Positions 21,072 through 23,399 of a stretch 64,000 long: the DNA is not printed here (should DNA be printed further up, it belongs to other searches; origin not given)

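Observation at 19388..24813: DeoR-regulated sugar module built around a fused TIM-barrel isomerase / class I aldolase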

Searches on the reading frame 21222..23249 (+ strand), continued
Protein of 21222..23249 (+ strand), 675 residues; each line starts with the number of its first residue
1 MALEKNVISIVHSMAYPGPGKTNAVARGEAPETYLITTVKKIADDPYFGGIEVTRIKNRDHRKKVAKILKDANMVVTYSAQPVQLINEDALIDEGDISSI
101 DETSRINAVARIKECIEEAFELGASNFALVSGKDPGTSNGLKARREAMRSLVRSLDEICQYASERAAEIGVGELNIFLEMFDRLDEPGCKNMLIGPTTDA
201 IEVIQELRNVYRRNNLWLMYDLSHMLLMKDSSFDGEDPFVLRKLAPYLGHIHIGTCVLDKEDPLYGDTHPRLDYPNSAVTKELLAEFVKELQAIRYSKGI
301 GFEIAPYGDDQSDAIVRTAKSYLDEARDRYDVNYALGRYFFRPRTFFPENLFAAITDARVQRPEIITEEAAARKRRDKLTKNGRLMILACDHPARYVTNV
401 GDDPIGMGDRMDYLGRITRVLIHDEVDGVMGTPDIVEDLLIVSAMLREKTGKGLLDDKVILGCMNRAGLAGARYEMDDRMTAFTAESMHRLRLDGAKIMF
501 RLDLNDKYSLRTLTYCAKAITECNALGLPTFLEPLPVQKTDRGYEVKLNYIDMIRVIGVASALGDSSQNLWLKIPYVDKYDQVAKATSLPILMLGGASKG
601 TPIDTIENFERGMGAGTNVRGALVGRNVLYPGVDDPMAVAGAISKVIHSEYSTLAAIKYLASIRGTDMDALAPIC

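Call 29: search_protein_families(library=pfam, proteins=[L050:9053-10273:+, L026:1525-2715:+, L009:12114-12848:+, L053:11050-12231:+, L062:6269-7240:+, L056:7483-8523:-, L068:3373-5091:+, L025:10318-10716:+, L003:5199-6176:-, L070:11531-12409:+], max_evalue=0.00001)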
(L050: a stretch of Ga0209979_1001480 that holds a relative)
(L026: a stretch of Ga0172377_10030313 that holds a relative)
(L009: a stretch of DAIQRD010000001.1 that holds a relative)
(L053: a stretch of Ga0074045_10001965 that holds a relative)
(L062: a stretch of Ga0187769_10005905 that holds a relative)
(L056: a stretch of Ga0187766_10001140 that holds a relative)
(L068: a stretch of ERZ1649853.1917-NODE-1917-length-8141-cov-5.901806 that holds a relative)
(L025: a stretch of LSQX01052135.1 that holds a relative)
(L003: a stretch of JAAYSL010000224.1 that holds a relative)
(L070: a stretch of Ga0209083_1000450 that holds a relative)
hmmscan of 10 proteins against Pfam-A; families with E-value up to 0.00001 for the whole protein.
L050:9053-10273:+ (406 aa): 1 family
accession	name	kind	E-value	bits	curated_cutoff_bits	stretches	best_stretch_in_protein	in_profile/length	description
PF00365.25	PFK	-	4.1e-55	187.5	30.9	1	9-288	3-273/277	Phosphofructokinase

L026:1525-2715:+ (396 aa): 2 families
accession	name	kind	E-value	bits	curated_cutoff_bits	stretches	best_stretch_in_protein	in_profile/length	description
PF00155.27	Aminotran_1_2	-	2.5e-74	251.1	19.7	1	32-390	2-361/361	Aminotransferase class I and II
PF01041.23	DegT_DnrJ_EryC1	-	2e-06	27.7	19.8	1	111-203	60-145/360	DegT/DnrJ/EryC1/StrS aminotransferase family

L009:12114-12848:+ (244 aa): 1 family
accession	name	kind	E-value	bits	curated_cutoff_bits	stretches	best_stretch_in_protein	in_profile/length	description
PF04029.19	2-ph_phosp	-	5.8e-71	238.7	26.4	1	14-233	7-225/226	2-phosphosulpholactate phosphatase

L053:11050-12231:+ (393 aa): 2 families
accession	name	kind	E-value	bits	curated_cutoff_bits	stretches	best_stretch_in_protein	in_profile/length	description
PF08240.17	ADH_N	-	6.9e-29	100.6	23.5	1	55-172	1-104/104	Alcohol dehydrogenase GroES-like domain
PF00107.32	ADH_zinc_N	-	1.2e-17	64.5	31.8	1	220-355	1-128/129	Zinc-binding dehydrogenase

L062:6269-7240:+ (323 aa): 1 family
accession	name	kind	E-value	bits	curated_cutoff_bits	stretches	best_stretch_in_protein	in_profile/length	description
PF02633.19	Creatininase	-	1.5e-52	178.9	31.3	1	22-275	1-237/238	Creatinine amidohydrolase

L056:7483-8523:- (346 aa): 3 families
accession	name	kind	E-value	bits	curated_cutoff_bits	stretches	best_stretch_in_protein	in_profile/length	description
PF01408.29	GFO_IDH_MocA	-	4.7e-27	95.5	24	1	5-124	1-120/120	Oxidoreductase family, NAD-binding Rossmann fold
PF22725.1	GFO_IDH_MocA_C3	-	6.2e-24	84.8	27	1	132-256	1-123/124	GFO/IDH/MocA C-terminal domain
PF02894.22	GFO_IDH_MocA_C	-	3.7e-22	79.6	22.9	1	136-342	1-217/218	Oxidoreductase family, C-terminal alpha/beta domain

L068:3373-5091:+ (572 aa): 1 family
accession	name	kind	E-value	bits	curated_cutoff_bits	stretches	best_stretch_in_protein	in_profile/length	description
PF02614.20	UxaC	-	1.3e-77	262.1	25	1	120-568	12-462/464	Glucuronate isomerase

L025:10318-10716:+ (132 aa): 2 families
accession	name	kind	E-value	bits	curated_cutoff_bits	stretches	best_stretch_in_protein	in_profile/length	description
PF04126.18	Cyclophil_like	-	2.4e-44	150.5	27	1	10-128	1-120/120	Cyclophilin-like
PF18050.6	Cyclophil_like2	-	4.5e-11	43.3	22.7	1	14-91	1-81/115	Cyclophilin-like family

L003:5199-6176:- (325 aa): 1 family
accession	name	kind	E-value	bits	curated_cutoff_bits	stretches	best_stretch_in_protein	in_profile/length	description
PF16654.10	DAPDH_C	-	5.2e-70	234.7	30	1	121-274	1-154/154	Diaminopimelic acid dehydrogenase C-terminal domain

L070:11531-12409:+ (292 aa): 4 families
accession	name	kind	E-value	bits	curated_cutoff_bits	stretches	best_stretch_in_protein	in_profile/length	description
PF00456.26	Transketolase_N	-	6.9e-59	199.9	22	1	17-270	5-269/334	Transketolase, thiamine diphosphate binding domain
PF13292.11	DXP_synthase_N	-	5.8e-09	36.1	21.2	1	95-192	84-179/274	1-deoxy-D-xylulose-5-phosphate synthase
PF00676.26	E1_dh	-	1.6e-07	31.1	22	1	123-240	101-220/300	Dehydrogenase E1 component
PF02775.26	TPP_enzyme_C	-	9.8e-06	25.9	21.9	0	127-188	28-87/151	Thiamine pyrophosphate enzyme, C-terminal TPP binding domain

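Call 36: search_protein_families(library=ncbifam, proteins=[L053:11050-12231:+, L062:6269-7240:+, L056:7483-8523:-, L090:5363-6298:+, L053:6541-7458:-, L050:9053-10273:+, L021:10214-11131:+, L026:1525-2715:+, L021:11188-12177:+], max_evalue=0.00001)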
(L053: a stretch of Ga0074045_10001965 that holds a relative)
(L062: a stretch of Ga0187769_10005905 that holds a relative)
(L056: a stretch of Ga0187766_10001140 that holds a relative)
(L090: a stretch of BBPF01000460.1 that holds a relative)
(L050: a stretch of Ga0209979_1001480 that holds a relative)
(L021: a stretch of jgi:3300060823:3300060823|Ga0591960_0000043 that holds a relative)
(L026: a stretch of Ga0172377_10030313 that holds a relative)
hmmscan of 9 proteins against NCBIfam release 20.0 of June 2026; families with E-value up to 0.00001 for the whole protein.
L053:11050-12231:+ (393 aa): 22 families
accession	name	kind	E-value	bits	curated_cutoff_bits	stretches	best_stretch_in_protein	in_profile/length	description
NF041097.1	keto_inos_dh_IolM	equivalog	4e-158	526.1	450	1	7-392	3-388/389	scyllo-inosose 3-dehydrogenase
TIGR00692.1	tdh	equivalog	6.5e-58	196.4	458.35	1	45-390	12-337/340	L-threonine 3-dehydrogenase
NF003808.0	PRK05396.1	equivalog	5.3e-55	186.6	380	1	43-391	12-338/341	L-threonine 3-dehydrogenase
NF007489.0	PRK10083.1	equivalog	4.7e-41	140.9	376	1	43-382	11-324/339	Zn-dependent oxidoreductase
TIGR03451.1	mycoS_dep_FDH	equivalog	1.9e-38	132.2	512.9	1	43-383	13-348/358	S-(hydroxymethyl)mycothiol dehydrogenase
NF007375.0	PRK09880.1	equivalog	3e-35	121.6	469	1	57-391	28-341/344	L-idonate 5-dehydrogenase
NF010344.0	PRK13771.1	subfamily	5.2e-35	121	349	1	42-386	11-325/334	putative alcohol dehydrogenase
TIGR03989.1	Rxyl_3153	subfamily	2e-33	116.1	440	1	43-384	13-361/370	NDMA-dependent alcohol dehydrogenase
NF007642.0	PRK10309.1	equivalog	7.5e-32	110.9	550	1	42-292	10-251/347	galactitol-1-phosphate 5-dehydrogenase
TIGR03366.1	HpnZ_proposed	hypoth_equivalog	6.3e-30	104.4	328.1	1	54-324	3-262/315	putative phosphonate catabolism associated alcohol dehydrogenase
NF006940.0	PRK09422.1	equivalog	3e-29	102.1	344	1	39-316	7-261/338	alcohol dehydrogenase AdhP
NF041172.1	AcrlCoa_red_Thmprot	equivalog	3e-29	102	500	1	45-391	14-332/334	acryloyl-CoA reductase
TIGR02818.1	adh_III_F_hyde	equivalog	5.3e-29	101.4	543.95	2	46-147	16-110/368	S-(hydroxymethyl)glutathione dehydrogenase/class III alcohol dehydrogenase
TIGR03201.1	dearomat_had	equivalog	1e-21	77.5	338.65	1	47-264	14-220/349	6-hydroxycyclohex-1-ene-1-carbonyl-CoA dehydrogenase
NF047908.1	AldhRedAhr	equivalog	1.5e-20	73.3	470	1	49-262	21-218/335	NADPH-dependent aldehyde reductase Ahr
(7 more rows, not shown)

L062:6269-7240:+ (323 aa): 3 families
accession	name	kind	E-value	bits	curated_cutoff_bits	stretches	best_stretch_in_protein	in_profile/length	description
NF041098.2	diketo_inos_hlase_IolN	equivalog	3.7e-158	525.4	245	1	13-321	1-307/307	3-dehydro-scyllo-inosose hydrolase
TIGR04448.1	creatininase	equivalog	3.1e-26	92.5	235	1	23-207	1-194/246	creatininase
TIGR03964.1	mycofact_creat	equivalog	3.1e-13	49.8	172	1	33-207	9-167/228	mycofactocin biosynthesis peptidyl-dipeptidase MftE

L056:7483-8523:- (346 aa): 9 families
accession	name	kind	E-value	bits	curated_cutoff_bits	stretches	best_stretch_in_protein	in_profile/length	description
TIGR04380.1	myo_inos_iolG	equivalog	2.5e-91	306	355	1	5-341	2-329/330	inositol 2-dehydrogenase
NF040723.1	UDP-GlcNAcDh_Arch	equivalog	1.3e-42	146.4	450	1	5-335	1-301/302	UDP-N-acetylglucosamine 3-dehydrogenase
NF052679.1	InsChiInosDhIolG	equivalog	9.6e-41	139.9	540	1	4-321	2-305/343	bifunctional inositol 2-dehydrogenase/D-chiro-inositol 1-dehydrogenase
NF052479.1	LevoglcsnDh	equivalog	7.1e-24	84.2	650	1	5-203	4-215/386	levoglucosan dehydrogenase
NF008607.0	PRK11579.1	subfamily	6.4e-17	61.6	330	1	1-182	1-182/346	oxidoreductase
NF041392.1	XylDh_Gfo6_Halo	equivalog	2.3e-15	56.2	350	1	3-258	15-275/350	D-xylose 1-dehydrogenase Gfo6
NF058561.1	BT_2158_fam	equivalog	2.8e-14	52.6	750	1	8-148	39-178/487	glycoside 3-dehydrogenase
NF007574.0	PRK10206.1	equivalog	7.4e-11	41.7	352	1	57-162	56-160/345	oxidoreductase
NF058563.1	BT_2159_fam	equivalog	5.6e-09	35.5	650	1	5-267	1-259/350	disaccharide 3-dehydrogenase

L090:5363-6298:+ (311 aa): 2 families
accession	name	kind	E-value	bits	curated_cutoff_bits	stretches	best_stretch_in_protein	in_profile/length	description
NF041099.2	keto_glucon_epim_IolO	equivalog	2e-09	37.2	300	1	42-222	35-212/269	5-keto-L-gluconate epimerase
NF007360.0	PRK09856.1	equivalog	4.8e-09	36.1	305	1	58-231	51-218/276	fructoselysine 3-epimerase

L053:6541-7458:- (305 aa): 4 families
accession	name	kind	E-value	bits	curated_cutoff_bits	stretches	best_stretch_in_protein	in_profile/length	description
NF041099.2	keto_glucon_epim_IolO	equivalog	4.8e-12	45.7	300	1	70-223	65-214/269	5-keto-L-gluconate epimerase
NF009688.0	PRK13209.1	subfamily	2.6e-08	33.2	317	1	57-223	60-217/286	L-ribulose-5-phosphate 3-epimerase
NF051856.1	PsicseEpim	equivalog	3e-08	33.8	300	1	79-226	68-216/287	D-psicose 3-epimerase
NF007360.0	PRK09856.1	equivalog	4.7e-07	29.6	305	1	88-222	80-210/276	fructoselysine 3-epimerase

L050:9053-10273:+ (406 aa): 11 families
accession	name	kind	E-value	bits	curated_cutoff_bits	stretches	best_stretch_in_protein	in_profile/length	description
NF010675.0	PRK14072.1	subfamily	9.1e-149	495.7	273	1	7-403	5-412/416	diphosphate--fructose-6-phosphate 1-phosphotransferase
TIGR02483.1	PFK_mixed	subfamily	1.4e-38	132.8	430.55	1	10-335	4-312/325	phosphofructokinase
NF002872.1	PRK03202.1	subfamily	1.3e-35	122.9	253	1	13-335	8-291/323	ATP-dependent 6-phosphofructokinase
NF005301.0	PRK06830.1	equivalog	3.4e-30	104.9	400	1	14-333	90-401/445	ATP-dependent 6-phosphofructokinase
TIGR02482.1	PFKA_ATP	equivalog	1.1e-27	96.9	371.35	1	10-287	4-271/301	6-phosphofructokinase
NF010674.0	PRK14071.1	equivalog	2.4e-25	89.2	544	1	90-334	97-321/360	ATP-dependent 6-phosphofructokinase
NF005121.0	PRK06555.1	equivalog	2.5e-18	66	395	1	99-328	111-351/404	pyrophosphate--fructose-6-phosphate 1-phosphotransferase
TIGR02478.1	6PF1K_euk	equivalog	3.1e-16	58.7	708.4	1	10-235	394-607/744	6-phosphofructokinase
NF041103.1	PFKA_PPi_Ttgales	equivalog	1.7e-15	57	550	1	12-336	5-335/407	diphosphate--fructose-6-phosphate 1-phosphotransferase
NF005482.0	PRK07085.1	subfamily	9.4e-14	50.8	446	1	13-198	81-265/558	diphosphate--fructose-6-phosphate 1-phosphotransferase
TIGR02477.1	PFKA_PPi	equivalog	1.8e-11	43.2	587.95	1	24-199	86-260/539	diphosphate--fructose-6-phosphate 1-phosphotransferase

L021:10214-11131:+ (305 aa): 1 family
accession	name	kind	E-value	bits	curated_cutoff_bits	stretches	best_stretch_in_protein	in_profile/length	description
NF041099.2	keto_glucon_epim_IolO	equivalog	1.8e-11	43.9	300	1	53-222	48-213/269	5-keto-L-gluconate epimerase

L026:1525-2715:+ (396 aa): 69 families (the best 25 are shown)
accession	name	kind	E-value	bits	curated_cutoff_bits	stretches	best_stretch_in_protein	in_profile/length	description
NF041091.1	asp_aminotase_Arch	equivalog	9e-103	344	550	1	15-394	11-375/376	aspartate aminotransferase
NF005816.0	PRK07682.1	equivalog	6.3e-95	318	620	1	26-395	24-384/390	aminotransferase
NF005817.0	PRK07683.1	equivalog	2e-92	309.9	575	1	25-394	22-381/387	aminotransferase A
NF041364.1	GntC_guanitoxin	equivalog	2.5e-92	309.5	415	1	35-392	2-355/356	guanitoxin biosynthesis PLP-dependent (S)-gamma-hydroxy-L-arginine cyclodehydratase GntC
NF004769.0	PRK06107.1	equivalog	5.9e-91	305.2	617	1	21-394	23-398/402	aspartate transaminase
NF006229.0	PRK08361.1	equivalog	4.5e-85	286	624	1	31-395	33-389/391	aspartate aminotransferase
NF004770.0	PRK06108.1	subfamily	2.7e-84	283.3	422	1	21-395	26-393/396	pyridoxal phosphate-dependent aminotransferase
NF004975.0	PRK06348.1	equivalog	2e-77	260.8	549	1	14-392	12-381/384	pyridoxal phosphate-dependent aminotransferase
NF005588.0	PRK07309.1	equivalog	1.5e-76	257.8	576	1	32-394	31-386/391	pyridoxal phosphate-dependent aminotransferase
NF006756.0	PRK09276.1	subfamily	1.2e-75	254.9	507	1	18-392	18-384/387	LL-diaminopimelate aminotransferase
NF005601.0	PRK07337.1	equivalog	3e-75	253.8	496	1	9-394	13-392/394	pyridoxal phosphate-dependent aminotransferase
TIGR03540.1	DapC_direct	equivalog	2.3e-73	247.3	593.25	1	22-392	20-382/383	LL-diaminopimelate aminotransferase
NF006514.0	PRK08960.1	equivalog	8.6e-73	245.4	554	1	5-394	6-385/388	pyridoxal phosphate-dependent aminotransferase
NF006230.0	PRK08363.1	equivalog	9.5e-73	245.3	534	1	18-389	17-387/398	alanine aminotransferase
NF005855.0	PRK07777.1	equivalog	2e-71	241.4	553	1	17-393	15-387/391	pyridoxal phosphate-dependent aminotransferase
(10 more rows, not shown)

L021:11188-12177:+ (329 aa): 21 families
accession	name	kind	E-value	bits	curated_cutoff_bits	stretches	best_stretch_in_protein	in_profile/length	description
NF009714.1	PRK13243.1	equivalog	4e-129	430.7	455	1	3-327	2-330/332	glyoxylate reductase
TIGR01327.1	PGDH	equivalog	1.4e-84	284.8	454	1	5-322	1-313/525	phosphoglycerate dehydrogenase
NF011938.0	PRK15409.1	equivalog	1.7e-76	257.3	492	1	3-323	2-322/324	glyoxylate/hydroxypyruvate reductase GhrB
NF005069.0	PRK06487.1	equivalog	1.9e-55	188.2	448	1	36-319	38-319/320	2-hydroxyacid dehydrogenase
NF008759.0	PRK11790.1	equivalog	1.2e-54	185.6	404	1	3-311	11-318/410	phosphoglycerate dehydrogenase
NF006263.0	PRK08410.1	equivalog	1.9e-52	178.6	389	1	36-305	32-302/311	D-2-hydroxyacid dehydrogenase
NF000492.1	vanH_gen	exception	1e-44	152.9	540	1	68-271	66-258/312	D-lactate dehydrogenase VanH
NF041369.1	Dhydh_Halo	equivalog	4.6e-44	150.9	400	1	72-319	59-304/305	D-2-hydroxyacid dehydrogenase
NF005387.0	PRK06932.1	equivalog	5.1e-44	150.5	492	1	36-291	34-291/314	2-hydroxyacid dehydrogenase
NF005750.0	PRK07574.1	equivalog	2.2e-39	135.6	329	1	62-300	108-347/386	NAD-dependent formate dehydrogenase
NF000371.1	vanH_Agroup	exception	2.7e-37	128.7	700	1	69-271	72-263/322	VanH-A/VanH-Pt family D-lactate dehydrogenase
NF001309.0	PRK00257.1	equivalog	3.4e-37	128.3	434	1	142-318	111-286/379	4-phosphoerythronate dehydrogenase PdxB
NF000151.1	vanH-Ac1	exception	2.8e-36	125.5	750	1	67-269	101-292/351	D-lactate dehydrogenase VanH-Ac1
NF000112.1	vanH-Amyco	exception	6.1e-36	124.4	625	1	65-269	92-285/348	VanH-AOV family D-lactate dehydrogenase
NF000004.1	vanH-D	exception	8.8e-35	120.4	550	1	69-269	73-262/323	D-lactate dehydrogenase VanH-D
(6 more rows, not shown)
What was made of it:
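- The kinase next to standalone aldolases passes the PPi-PFK subfamily model PRK14072 (496 vs 273, call 36).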
